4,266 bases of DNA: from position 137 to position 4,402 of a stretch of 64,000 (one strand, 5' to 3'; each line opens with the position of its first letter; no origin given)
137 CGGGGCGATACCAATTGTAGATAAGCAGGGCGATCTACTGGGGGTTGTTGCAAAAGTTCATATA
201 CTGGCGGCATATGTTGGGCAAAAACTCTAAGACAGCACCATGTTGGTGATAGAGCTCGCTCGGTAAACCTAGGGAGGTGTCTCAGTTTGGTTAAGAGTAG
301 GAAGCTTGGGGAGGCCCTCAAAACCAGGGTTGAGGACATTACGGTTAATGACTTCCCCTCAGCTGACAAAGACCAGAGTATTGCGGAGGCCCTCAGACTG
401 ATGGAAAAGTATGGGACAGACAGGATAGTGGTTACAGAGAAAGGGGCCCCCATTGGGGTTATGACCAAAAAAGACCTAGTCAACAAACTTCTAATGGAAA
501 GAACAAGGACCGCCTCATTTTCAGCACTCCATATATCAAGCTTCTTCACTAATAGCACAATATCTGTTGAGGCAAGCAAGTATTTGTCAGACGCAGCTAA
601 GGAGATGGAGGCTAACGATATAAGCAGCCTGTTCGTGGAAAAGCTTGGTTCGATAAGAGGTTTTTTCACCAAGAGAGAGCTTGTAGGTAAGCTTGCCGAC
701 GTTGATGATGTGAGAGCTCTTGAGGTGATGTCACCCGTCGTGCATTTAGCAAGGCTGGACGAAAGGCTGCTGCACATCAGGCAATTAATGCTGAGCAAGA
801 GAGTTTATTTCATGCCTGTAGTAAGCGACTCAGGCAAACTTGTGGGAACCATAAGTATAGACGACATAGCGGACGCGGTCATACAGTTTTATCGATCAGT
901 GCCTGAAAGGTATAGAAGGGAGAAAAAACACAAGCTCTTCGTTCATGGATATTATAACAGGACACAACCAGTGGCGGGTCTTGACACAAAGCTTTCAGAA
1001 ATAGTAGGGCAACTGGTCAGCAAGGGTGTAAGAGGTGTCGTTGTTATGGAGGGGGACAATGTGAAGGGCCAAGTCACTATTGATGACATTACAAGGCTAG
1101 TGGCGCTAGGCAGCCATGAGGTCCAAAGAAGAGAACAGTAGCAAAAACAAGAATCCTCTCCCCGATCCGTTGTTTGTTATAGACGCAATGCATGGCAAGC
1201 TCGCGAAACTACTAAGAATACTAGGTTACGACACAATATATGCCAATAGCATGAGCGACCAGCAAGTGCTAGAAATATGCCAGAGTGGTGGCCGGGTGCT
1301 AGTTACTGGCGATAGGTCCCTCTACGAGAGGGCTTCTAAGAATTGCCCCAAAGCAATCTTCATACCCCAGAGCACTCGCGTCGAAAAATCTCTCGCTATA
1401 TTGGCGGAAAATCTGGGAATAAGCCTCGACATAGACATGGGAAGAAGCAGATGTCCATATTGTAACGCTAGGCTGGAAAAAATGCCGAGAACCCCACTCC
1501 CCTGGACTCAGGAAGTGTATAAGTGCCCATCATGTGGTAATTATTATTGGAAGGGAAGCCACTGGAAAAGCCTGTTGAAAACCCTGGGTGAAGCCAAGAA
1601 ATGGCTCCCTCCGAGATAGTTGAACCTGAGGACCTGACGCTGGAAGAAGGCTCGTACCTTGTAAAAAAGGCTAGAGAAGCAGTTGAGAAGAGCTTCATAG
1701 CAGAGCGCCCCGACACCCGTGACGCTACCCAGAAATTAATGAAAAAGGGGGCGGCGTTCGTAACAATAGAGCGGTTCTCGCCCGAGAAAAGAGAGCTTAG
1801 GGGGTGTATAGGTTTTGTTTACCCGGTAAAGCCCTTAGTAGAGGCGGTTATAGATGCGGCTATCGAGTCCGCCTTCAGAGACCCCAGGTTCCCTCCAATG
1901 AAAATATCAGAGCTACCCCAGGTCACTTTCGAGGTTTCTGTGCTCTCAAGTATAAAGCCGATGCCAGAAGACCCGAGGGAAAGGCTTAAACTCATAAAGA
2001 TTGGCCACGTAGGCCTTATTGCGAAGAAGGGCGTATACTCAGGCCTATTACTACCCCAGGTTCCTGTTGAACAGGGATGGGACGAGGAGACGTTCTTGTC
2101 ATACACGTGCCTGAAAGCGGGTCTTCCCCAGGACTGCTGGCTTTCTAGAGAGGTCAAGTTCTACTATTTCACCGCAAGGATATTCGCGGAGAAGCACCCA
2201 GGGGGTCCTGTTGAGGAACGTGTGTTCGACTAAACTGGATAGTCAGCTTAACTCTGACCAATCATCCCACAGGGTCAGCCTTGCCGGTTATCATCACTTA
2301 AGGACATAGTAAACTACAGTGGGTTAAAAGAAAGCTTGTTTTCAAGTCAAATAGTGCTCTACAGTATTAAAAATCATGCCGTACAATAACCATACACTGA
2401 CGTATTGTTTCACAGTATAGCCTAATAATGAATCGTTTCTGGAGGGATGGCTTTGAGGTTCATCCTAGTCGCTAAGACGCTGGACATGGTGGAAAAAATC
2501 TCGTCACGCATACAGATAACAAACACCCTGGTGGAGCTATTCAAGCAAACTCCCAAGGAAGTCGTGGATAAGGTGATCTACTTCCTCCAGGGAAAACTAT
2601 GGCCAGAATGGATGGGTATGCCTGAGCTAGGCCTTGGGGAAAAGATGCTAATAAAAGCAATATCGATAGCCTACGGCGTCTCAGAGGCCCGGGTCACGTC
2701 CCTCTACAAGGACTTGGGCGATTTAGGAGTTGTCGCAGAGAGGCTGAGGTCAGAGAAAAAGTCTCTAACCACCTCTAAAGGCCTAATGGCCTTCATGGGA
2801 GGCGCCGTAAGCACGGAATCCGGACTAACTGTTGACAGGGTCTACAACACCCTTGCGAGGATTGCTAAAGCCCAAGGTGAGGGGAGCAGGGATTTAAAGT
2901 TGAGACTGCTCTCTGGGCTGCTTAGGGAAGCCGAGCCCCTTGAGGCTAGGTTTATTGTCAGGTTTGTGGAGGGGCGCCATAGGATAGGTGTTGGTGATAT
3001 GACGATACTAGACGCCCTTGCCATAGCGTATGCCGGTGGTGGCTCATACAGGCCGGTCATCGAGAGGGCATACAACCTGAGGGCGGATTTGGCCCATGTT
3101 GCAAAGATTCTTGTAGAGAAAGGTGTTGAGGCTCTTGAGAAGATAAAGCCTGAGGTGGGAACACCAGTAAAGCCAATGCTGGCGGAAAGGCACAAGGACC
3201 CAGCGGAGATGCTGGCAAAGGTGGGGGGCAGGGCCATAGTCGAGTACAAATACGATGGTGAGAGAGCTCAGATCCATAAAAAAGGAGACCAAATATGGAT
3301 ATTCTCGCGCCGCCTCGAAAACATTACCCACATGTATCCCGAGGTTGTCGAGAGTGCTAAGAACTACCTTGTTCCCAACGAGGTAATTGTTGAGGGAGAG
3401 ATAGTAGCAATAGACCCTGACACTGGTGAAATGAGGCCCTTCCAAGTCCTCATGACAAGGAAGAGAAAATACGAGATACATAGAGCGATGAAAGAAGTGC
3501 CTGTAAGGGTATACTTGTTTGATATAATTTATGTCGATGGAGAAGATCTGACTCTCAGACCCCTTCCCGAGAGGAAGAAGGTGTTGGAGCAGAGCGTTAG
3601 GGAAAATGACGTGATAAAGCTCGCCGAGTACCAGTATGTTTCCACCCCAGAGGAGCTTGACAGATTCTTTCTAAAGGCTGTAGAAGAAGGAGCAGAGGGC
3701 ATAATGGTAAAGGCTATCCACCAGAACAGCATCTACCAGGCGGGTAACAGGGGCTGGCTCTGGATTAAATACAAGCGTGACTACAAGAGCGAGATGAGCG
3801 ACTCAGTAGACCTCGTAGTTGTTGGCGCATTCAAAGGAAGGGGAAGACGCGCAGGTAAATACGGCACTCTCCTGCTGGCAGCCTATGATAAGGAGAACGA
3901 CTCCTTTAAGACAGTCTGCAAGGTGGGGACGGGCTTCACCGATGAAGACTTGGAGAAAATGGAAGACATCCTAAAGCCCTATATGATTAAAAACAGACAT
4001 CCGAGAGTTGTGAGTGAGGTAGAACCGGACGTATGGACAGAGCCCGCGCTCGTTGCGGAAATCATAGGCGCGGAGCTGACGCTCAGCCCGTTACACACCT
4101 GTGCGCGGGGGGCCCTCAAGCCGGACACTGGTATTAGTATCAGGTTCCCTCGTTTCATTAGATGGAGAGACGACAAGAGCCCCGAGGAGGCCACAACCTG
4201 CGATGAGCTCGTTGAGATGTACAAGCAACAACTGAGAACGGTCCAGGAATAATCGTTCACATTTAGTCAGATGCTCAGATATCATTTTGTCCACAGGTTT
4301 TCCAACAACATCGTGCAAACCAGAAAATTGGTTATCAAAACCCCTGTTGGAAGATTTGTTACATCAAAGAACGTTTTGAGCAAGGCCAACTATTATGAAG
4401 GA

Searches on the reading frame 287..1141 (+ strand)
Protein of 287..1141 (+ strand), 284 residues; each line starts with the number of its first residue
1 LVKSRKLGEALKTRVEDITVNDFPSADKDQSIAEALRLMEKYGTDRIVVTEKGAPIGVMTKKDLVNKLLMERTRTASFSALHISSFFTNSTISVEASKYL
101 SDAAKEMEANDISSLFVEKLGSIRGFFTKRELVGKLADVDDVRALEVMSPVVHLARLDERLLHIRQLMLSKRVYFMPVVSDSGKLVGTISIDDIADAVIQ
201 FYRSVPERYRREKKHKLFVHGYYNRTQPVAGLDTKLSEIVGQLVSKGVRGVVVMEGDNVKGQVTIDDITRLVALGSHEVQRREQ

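Call 45: search_protein_families(library=pfam, proteins=[window:287-1141:+], max_evalue=0.0001)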
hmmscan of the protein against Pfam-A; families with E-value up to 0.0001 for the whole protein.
window:287-1141:+ (284 aa): 1 family
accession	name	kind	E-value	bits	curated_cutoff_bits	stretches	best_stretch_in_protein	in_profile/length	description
PF00571.33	CBS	-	1.8e-31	108.7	24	2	15-68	1-55/57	CBS domain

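Call 87: find_encoding_contigs(protein=window:287-1141:+, flank=10000, max_places=2)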
Protein window:287-1141:+ (284 aa): 2 contigs read that carry it; 1 place shown.
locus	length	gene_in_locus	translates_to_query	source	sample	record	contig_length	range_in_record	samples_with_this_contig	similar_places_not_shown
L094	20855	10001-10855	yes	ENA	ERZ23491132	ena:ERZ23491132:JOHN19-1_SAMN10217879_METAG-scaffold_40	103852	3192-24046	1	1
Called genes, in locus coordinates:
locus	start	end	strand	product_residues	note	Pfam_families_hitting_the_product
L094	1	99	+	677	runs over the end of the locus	PF04312:DUF460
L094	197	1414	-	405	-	PF01941:AdoMet_Synthase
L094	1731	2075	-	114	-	PF01423:LSM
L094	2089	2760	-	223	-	PF04252:SFM1-like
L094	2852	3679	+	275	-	PF21003:NucS_N, PF01939:NucS_C, PF02021:UPF0102 (weak)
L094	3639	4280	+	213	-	PF13847:Methyltransf_31 (weak), PF08241:Methyltransf_11, PF08242:Methyltransf_12, PF13649:Methyltransf_25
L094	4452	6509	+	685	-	PF05833:NFACT_N, PF05670:NFACT-R_1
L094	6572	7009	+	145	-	PF00571:CBS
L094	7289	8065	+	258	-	PF00571:CBS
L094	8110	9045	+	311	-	PF00571:CBS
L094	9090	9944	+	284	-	PF00571:CBS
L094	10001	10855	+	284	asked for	PF00571:CBS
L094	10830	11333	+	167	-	PF01927:Mut7-C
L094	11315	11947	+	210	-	PF01871:AMMECR1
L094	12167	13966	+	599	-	PF04675:DNA_ligase_A_N, PF01068:DNA_ligase_A_M, PF09414:RNA_ligase (faint), PF04679:DNA_ligase_A_C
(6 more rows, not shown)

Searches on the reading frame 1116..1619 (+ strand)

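Call 45: search_protein_families(library=pfam, proteins=[window:1116-1619:+], max_evalue=0.0001)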
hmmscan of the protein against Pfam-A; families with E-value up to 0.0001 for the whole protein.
window:1116-1619:+ (167 aa): 1 family
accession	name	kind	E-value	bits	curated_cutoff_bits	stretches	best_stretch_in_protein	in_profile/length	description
PF01927.22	Mut7-C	-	2e-33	116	23.3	1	20-155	3-144/146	Mut7-C RNAse domain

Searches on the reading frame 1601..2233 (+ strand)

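Call 45: search_protein_families(library=pfam, proteins=[window:1601-2233:+], max_evalue=0.0001)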
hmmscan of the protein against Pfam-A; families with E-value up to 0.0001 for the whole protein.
window:1601-2233:+ (210 aa): 1 family
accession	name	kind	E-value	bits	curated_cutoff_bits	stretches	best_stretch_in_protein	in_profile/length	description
PF01871.22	AMMECR1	-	6.7e-53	179.1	25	1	22-195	2-168/168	AMMECR1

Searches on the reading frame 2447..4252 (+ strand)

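Call 45: search_protein_families(library=pfam, proteins=[window:2447-4252:+], max_evalue=0.0001)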
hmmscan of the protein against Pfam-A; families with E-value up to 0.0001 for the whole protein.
window:2447-4252:+ (601 aa): 4 families
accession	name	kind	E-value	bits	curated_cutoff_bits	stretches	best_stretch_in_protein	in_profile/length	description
PF01068.26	DNA_ligase_A_M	-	1.4e-65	221.3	26.2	1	243-443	1-204/204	ATP dependent DNA ligase domain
PF04675.19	DNA_ligase_A_N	-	3.4e-44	151.5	24.6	1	5-192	2-174/174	DNA ligase N terminus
PF04679.21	DNA_ligase_A_C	-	1.9e-24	86.4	27.5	1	468-577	1-94/94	ATP dependent DNA ligase C terminal region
PF09414.15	RNA_ligase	-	1.6e-05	25.6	27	1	264-442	4-170/171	RNA ligase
